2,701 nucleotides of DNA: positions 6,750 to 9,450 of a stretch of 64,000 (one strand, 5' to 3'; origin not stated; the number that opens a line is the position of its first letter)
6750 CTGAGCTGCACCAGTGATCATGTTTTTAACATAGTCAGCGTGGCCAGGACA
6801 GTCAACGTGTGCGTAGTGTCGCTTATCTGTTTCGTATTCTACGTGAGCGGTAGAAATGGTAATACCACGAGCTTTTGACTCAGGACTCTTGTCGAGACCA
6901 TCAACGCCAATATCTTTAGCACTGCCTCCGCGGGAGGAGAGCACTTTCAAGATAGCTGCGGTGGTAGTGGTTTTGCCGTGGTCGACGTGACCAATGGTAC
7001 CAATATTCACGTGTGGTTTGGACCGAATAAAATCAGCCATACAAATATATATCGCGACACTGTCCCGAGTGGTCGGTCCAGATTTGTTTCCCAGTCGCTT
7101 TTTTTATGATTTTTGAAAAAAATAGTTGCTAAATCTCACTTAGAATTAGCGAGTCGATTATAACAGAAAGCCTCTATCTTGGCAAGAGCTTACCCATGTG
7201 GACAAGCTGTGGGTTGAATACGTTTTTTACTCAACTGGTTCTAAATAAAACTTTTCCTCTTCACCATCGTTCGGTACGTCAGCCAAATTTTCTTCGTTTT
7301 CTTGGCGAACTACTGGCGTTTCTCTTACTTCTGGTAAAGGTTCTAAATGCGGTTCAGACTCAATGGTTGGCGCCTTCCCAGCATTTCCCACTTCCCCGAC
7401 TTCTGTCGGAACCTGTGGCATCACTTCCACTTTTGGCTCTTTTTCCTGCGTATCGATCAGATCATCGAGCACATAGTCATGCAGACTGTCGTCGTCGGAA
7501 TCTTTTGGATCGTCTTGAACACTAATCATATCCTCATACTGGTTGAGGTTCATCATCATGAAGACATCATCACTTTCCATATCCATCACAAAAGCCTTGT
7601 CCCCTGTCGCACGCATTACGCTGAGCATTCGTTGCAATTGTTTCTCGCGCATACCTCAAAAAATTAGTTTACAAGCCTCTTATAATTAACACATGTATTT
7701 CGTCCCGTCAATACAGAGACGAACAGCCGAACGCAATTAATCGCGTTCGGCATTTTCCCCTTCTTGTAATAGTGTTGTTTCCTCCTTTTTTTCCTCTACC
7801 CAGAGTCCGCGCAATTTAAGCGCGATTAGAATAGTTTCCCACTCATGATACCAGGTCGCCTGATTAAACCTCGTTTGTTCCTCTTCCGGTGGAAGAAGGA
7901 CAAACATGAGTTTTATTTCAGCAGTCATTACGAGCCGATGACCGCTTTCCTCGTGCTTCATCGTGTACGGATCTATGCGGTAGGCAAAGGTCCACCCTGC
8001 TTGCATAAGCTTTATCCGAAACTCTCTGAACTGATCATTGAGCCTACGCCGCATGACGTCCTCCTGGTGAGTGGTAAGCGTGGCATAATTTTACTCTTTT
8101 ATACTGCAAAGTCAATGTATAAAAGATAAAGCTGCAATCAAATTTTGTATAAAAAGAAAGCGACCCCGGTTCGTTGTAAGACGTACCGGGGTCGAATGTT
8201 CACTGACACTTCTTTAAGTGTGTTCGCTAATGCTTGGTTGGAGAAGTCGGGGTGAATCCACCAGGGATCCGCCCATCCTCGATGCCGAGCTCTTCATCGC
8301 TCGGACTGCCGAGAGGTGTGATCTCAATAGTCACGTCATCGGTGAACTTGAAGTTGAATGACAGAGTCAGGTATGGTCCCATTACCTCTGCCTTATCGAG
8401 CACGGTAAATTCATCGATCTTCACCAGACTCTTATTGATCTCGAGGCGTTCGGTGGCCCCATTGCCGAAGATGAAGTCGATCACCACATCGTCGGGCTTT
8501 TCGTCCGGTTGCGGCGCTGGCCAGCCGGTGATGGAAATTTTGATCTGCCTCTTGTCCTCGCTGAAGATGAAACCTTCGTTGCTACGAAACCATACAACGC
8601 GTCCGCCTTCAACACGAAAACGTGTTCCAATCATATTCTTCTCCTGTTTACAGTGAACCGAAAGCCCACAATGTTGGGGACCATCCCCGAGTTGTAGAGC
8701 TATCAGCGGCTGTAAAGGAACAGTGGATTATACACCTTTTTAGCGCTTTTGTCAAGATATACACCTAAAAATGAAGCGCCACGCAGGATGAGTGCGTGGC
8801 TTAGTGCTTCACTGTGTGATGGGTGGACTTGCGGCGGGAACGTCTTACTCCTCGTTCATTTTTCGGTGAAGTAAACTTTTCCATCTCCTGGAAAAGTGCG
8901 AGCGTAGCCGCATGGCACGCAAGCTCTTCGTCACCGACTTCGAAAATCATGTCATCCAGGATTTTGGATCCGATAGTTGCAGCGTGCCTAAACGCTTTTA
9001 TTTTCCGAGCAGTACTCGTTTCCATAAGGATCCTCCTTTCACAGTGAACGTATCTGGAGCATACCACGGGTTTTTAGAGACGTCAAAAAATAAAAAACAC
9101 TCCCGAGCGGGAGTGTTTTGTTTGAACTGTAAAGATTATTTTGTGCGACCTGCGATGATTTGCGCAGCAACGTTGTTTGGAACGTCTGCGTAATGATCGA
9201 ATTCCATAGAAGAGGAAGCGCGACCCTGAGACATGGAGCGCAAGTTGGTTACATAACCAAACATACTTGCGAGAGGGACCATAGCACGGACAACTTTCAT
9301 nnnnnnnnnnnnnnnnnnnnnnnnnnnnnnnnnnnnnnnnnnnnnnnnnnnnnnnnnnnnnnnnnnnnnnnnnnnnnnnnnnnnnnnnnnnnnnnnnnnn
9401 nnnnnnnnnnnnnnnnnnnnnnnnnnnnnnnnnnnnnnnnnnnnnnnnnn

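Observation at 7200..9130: Four-gene, compositionally foreign islet splitting the str operon between tuf and fusA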

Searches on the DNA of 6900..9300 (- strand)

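Call 52: search_rna_families(source=window, start=6900, end=9300, threshold=evalue, max_evalue=1)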
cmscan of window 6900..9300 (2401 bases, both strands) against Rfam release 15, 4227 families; matches with E-value up to 1: 0.
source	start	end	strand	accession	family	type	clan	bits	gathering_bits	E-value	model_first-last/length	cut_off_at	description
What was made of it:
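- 8648..8726 (-): structured 5' leader hairpin of the second slot. Its 3' end carries the left heptamer (G)TTCACTG at 8651-8658. No Rfam match (call 52).
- Tried and rejected: Rfam gave no match in the interval at E <= 1 (call 52).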

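Call 75: search_dna_similar(query=window:7200-9130:-, collection=phages, mode=distant, max_evalue=0.001)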
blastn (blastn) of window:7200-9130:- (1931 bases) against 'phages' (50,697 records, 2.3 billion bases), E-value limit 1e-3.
No match.
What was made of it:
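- Tried and rejected: A blastn search of the whole interval against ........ phages was also empty (call 75).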

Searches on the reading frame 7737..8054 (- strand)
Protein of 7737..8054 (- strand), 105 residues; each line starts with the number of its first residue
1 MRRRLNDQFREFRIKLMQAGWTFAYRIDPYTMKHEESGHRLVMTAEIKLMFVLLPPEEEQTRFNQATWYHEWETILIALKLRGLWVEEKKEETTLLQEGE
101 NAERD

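Call 5: search_protein_families(library=pfam, proteins=[window:7737-8054:-], max_evalue=1)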
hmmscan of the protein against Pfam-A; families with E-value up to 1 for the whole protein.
window:7737-8054:- (105 aa): 0 families

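Call 6: search_protein_families(library=phrogs, proteins=[window:7737-8054:-], max_evalue=1)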
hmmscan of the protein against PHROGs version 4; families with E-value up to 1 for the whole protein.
window:7737-8054:- (105 aa): 0 families

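Call 7: search_protein_families(library=ncbifam, proteins=[window:7737-8054:-], max_evalue=1)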
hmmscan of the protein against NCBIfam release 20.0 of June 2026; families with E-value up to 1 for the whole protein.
window:7737-8054:- (105 aa): 0 families

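Call 18: find_related_loci(query=window:7737-8054:-, collection=viral_contigs, flank=5000)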
Query window:7737-8054:- (105 aa) in viral_contigs; peptide patterns used: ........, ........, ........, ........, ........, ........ (x = any residue, [..] = any of these).
76 stretches matched a pattern, but none encodes a relative of the query by tblastn (E <= 1e-3).

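Call 42: search_protein_families(library=padloc, proteins=[window:7737-8054:-], max_evalue=0.1)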
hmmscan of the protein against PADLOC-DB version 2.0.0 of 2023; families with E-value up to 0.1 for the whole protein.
window:7737-8054:- (105 aa): 0 families

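Call 69: find_homologous_proteins(query=window:7737-8054:-, max_evalue=0.01)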
Query window:7737-8054:- (105 aa): 1 proteins with E <= 0.01 among 3 candidates.
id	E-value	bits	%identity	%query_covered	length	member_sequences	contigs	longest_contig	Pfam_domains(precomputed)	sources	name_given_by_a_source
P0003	5.7e-64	231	100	100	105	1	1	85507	-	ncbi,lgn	-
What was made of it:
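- C matches only itself among 5.8 billion (call 69).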

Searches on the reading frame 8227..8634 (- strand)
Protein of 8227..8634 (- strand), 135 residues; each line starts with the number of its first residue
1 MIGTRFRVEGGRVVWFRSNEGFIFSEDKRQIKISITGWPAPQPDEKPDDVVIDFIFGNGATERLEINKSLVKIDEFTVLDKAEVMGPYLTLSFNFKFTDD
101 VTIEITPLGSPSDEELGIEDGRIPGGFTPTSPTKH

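Call 5: search_protein_families(library=pfam, proteins=[window:8227-8634:-], max_evalue=1)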
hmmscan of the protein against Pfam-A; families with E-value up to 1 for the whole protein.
window:8227-8634:- (135 aa): 0 families

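Call 6: search_protein_families(library=phrogs, proteins=[window:8227-8634:-], max_evalue=1)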
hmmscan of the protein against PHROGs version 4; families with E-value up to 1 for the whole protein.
window:8227-8634:- (135 aa): 3 families
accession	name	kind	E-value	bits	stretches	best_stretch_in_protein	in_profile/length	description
phrog_4589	-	unknown function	0.11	13.6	0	89-106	7-24/54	-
phrog_14310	-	unknown function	0.12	13.3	1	26-87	56-118/147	-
phrog_6004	-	unknown function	0.24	12.8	1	47-74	39-66/88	-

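Call 7: search_protein_families(library=ncbifam, proteins=[window:8227-8634:-], max_evalue=1)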
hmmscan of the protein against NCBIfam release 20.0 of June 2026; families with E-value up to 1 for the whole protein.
window:8227-8634:- (135 aa): 0 families

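Call 12: find_encoding_contigs(protein=window:8227-8634:-, flank=10000, max_places=10)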
Protein window:8227-8634:- (135 aa): 1 contig read that carries it; 1 place shown.
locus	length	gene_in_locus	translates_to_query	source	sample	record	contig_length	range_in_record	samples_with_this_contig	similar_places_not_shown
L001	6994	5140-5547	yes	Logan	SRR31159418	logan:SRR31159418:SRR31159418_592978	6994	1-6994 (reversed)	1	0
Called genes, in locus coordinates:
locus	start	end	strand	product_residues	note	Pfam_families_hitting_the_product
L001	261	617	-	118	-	-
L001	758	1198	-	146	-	-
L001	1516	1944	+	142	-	PF00164:Ribosom_S12_S23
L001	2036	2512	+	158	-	PF00177:Ribosomal_S7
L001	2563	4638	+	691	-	PF00009:GTP_EFTU, PF03144:GTP_EFTU_D2, PF22042:EF-G_D2, PF14492:EFG_III, PF16658:RF3_C (weak), PF03764:EFG_IV, PF00679:EFG_C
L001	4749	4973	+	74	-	-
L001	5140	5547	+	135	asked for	-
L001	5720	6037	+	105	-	-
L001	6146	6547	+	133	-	-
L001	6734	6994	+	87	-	?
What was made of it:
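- Independent gene callers called the same ORFs (call 12).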

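Call 17: find_related_loci(query=window:8227-8634:-, collection=viral_contigs, flank=5000)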
Query window:8227-8634:- (135 aa) in viral_contigs; peptide patterns used: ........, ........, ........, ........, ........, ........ (x = any residue, [..] = any of these).
27 stretches matched a pattern, but none encodes a relative of the query by tblastn (E <= 1e-3).

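Call 21: find_related_loci(query=window:8227-8634:-, collection=genome_contigs, flank=10000)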
Query window:8227-8634:- (135 aa) in genome_contigs; peptide patterns used: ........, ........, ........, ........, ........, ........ (x = any residue, [..] = any of these).
142 stretches matched a pattern, but none encodes a relative of the query by tblastn (E <= 1e-3).

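Call 31: search_protein_representatives(protein=window:8227-8634:-)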
Query: 135 residues. Proteins with E-value up to 0.001 (for the whole library): 1; up to 1e-10: 1; up to 1e-30: 1. The best 1 are listed.
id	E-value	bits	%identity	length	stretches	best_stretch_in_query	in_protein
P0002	2.3e-85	299.7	100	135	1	1-135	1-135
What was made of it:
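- B and C have no homologues (calls 31, 69). B matches only itself among 1.84 billion representatives (call 31).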

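Call 42: search_protein_families(library=padloc, proteins=[window:8227-8634:-], max_evalue=0.1)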
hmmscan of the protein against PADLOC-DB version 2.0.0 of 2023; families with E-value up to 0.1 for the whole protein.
window:8227-8634:- (135 aa): 1 family
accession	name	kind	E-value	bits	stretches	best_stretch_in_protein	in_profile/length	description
PDLC00820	Cyclase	-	0.034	11.4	1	48-88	40-80/324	oligonucleotide-cyclase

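Call 72: find_related_loci(query=A7, collection=viral_contigs, flank=5000)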
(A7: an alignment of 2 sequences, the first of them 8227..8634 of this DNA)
Query A7 (135 aa) in viral_contigs; peptide patterns used: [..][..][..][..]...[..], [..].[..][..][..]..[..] (x = any residue, [..] = any of these).
264 stretches matched a pattern, but none encodes a relative of the query by tblastn (E <= 1e-3).

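Call 77: predict_structure(protein=window:8227-8634:-)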
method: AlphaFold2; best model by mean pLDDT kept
length: 135 residues; sequences in the alignment: 1
mean_pLDDT: 47.4   pTM: 0.42
mean pLDDT of the five models: 47.4, 46.1, 43.8, 37.0, 34.1
residues with pLDDT >= 90: 0; 70-90: 3; 50-70: 52; < 50: 80
segments of 3 or more residues with pLDDT < 50: 1-3, 7-30, 68-81, 83-85, 109-135
pLDDT, mean of each block of 10 residues (from residue 1): 43 37 43 49 53 66 56 41 49 58 56 42 31 29
secondary structure, 60 per line:
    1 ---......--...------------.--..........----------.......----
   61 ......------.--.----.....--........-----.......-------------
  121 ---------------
elements in order: E4-9 E12-14 E30-39 E50-56 E61-66 E81-85 E88-95 E101-107
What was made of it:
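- The AlphaFold2 model of B is of low confidence (call 77).
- Tried and rejected: The AlphaFold2 model of B from a single sequence had pLDDT 47, so I did not use it for a fold search (call 77).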

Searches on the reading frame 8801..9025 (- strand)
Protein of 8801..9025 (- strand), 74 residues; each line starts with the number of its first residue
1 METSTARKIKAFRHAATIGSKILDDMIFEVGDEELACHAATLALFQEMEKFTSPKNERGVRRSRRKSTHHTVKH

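Call 5: search_protein_families(library=pfam, proteins=[window:8801-9025:-], max_evalue=1)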
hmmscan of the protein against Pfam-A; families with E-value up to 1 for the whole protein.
window:8801-9025:- (74 aa): 0 families

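Call 6: search_protein_families(library=phrogs, proteins=[window:8801-9025:-], max_evalue=1)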
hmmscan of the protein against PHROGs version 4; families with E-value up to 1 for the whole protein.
window:8801-9025:- (74 aa): 0 families

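Call 7: search_protein_families(library=ncbifam, proteins=[window:8801-9025:-], max_evalue=1)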
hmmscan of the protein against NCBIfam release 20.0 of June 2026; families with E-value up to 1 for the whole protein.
window:8801-9025:- (74 aa): 0 families

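Call 16: find_related_loci(query=window:8801-9025:-, collection=viral_contigs, flank=5000)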
Query window:8801-9025:- (74 aa) in viral_contigs; peptide patterns used: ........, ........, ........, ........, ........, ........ (x = any residue, [..] = any of these).
6 stretches matched a pattern, but none encodes a relative of the query by tblastn (E <= 1e-3).

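Call 20: list_cluster_members(proteins=[window:8801-9025:-, window:8227-8634:-, window:7737-8054:-, window:7227-7628:-, window:12576-13016:+, window:13157-13513:+, window:9136-11211:-, window:5850-7040:-])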
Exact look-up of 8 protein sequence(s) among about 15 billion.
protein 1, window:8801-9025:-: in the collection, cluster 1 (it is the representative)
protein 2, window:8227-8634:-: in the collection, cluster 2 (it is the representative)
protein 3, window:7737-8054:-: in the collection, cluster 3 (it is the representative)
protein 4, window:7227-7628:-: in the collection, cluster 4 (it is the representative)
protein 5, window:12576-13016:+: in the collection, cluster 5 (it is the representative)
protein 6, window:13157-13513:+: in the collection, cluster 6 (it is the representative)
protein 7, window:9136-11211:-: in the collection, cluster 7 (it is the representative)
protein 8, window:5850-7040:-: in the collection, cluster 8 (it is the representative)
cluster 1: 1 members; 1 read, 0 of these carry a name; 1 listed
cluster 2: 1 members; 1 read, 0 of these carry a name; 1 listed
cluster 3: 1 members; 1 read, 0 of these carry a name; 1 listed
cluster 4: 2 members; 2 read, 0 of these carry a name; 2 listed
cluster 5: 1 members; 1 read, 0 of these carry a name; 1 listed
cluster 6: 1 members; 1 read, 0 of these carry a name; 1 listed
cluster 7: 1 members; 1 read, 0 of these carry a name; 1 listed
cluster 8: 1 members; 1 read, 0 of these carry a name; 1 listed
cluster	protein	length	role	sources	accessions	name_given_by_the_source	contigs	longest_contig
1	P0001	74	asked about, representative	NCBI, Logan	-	-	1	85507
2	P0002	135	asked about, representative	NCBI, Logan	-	-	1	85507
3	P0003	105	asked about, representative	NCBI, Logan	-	-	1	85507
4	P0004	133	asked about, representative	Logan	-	-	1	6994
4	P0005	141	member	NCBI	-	-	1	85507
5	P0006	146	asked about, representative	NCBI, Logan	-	-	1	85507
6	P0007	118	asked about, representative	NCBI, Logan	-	-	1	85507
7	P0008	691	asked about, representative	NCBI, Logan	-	-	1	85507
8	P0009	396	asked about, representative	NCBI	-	-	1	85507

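Call 42: search_protein_families(library=padloc, proteins=[window:8801-9025:-], max_evalue=0.1)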
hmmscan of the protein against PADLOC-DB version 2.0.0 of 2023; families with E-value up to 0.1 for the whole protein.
window:8801-9025:- (74 aa): 0 families

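Call 70: find_related_loci(query=A6, collection=metagenome_contigs, flank=6000)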
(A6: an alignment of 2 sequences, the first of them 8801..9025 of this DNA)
Query A6 (74 aa) in metagenome_contigs; peptide patterns used: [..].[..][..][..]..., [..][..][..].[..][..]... (x = any residue, [..] = any of these).
600 stretches matched a pattern, but none encodes a relative of the query by tblastn (E <= 1e-3).

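Call 71: find_related_loci(query=A6, collection=viral_contigs, flank=5000)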
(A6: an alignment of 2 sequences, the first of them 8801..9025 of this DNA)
Query A6 (74 aa) in viral_contigs; peptide patterns used: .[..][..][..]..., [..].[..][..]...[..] (x = any residue, [..] = any of these).
209 stretches matched a pattern, but none encodes a relative of the query by tblastn (E <= 1e-3).
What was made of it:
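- Tried and rejected: Both were negative (calls 70, 71).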
